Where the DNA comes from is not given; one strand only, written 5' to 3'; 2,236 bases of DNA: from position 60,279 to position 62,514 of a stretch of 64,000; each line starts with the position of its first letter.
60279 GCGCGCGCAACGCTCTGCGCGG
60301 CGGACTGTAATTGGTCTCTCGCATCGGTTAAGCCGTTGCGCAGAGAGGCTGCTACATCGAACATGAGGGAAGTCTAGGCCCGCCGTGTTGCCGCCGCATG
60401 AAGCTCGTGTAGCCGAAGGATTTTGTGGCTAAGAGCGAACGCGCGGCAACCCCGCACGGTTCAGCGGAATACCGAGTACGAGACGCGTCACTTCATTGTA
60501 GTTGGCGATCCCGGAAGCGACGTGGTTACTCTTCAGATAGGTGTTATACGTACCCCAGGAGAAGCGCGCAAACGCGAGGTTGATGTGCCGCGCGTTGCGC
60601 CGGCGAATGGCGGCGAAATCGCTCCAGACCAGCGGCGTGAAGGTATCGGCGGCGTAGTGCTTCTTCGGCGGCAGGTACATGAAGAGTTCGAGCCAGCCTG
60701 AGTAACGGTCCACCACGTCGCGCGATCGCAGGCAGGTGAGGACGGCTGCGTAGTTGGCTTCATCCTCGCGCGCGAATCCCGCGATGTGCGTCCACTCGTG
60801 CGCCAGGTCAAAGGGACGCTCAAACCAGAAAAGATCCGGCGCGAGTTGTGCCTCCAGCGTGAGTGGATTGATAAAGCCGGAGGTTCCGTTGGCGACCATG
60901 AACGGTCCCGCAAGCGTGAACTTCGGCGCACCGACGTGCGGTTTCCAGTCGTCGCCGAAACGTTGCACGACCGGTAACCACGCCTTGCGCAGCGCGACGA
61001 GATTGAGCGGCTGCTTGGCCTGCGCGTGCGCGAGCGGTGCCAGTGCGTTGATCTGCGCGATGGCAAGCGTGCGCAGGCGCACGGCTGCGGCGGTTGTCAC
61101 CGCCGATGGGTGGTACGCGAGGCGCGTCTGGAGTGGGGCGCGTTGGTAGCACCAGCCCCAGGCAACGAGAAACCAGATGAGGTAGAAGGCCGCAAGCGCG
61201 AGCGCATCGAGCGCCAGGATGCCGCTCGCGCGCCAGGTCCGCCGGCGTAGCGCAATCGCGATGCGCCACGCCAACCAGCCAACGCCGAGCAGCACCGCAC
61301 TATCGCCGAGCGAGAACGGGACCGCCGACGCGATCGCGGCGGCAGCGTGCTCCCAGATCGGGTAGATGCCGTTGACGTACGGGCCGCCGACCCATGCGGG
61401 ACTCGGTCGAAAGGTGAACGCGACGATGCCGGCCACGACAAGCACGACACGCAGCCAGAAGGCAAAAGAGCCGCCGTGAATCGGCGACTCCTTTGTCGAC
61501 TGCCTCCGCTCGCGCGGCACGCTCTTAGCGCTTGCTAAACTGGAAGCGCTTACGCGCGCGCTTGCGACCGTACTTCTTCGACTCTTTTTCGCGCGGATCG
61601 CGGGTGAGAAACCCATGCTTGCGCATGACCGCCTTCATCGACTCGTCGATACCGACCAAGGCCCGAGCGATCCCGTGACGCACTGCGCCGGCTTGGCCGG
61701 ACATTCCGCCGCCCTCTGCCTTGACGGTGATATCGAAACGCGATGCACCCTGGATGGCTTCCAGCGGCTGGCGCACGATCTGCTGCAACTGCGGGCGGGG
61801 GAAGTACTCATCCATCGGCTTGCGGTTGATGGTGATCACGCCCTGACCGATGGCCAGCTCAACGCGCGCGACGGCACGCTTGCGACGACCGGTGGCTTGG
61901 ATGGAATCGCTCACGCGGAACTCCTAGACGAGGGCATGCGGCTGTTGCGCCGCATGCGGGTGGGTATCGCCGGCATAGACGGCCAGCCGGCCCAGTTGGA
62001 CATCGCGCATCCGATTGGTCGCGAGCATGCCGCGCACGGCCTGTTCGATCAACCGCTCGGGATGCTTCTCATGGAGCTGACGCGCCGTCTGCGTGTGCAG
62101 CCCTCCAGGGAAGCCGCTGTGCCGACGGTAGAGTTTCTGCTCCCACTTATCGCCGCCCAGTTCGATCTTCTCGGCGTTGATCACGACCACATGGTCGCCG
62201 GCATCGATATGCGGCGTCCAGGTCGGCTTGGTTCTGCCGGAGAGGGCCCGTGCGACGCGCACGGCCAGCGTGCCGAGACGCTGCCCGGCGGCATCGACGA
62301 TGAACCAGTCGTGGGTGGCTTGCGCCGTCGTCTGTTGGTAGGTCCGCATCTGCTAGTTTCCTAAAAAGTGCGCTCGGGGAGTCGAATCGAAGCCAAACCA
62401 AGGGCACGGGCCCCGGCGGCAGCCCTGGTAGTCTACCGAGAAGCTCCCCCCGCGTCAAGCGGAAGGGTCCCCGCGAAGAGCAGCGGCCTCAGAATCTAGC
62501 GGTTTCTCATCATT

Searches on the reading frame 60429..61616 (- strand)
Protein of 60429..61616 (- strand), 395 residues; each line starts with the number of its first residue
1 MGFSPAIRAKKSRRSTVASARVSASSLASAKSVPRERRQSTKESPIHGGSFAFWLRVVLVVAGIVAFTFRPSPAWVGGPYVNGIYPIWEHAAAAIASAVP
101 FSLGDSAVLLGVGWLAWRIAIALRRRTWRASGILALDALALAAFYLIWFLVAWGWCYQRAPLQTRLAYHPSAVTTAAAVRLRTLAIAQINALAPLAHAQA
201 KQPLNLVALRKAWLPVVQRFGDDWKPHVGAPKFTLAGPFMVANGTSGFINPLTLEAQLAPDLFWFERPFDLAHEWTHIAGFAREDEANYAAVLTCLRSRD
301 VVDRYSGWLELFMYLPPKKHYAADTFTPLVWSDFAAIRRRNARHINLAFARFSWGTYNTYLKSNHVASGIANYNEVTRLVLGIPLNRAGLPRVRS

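Call 41: find_encoding_contigs(protein=window:60429-61616:-, flank=10000, max_places=1)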
Protein window:60429-61616:- (395 aa): no gene with exactly this product is on record in the collection.

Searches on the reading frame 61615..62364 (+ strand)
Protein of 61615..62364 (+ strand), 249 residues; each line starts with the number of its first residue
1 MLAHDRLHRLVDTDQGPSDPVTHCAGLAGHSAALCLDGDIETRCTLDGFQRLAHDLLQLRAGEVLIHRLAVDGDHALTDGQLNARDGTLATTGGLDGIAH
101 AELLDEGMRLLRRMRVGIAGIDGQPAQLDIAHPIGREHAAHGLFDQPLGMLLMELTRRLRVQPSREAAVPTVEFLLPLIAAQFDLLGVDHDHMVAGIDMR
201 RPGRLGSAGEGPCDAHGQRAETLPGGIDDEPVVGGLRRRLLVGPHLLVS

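Call 40: find_encoding_contigs(protein=window:61615-62364:+, flank=10000, max_places=1)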
Protein window:61615-62364:+ (249 aa): no gene with exactly this product is on record in the collection.
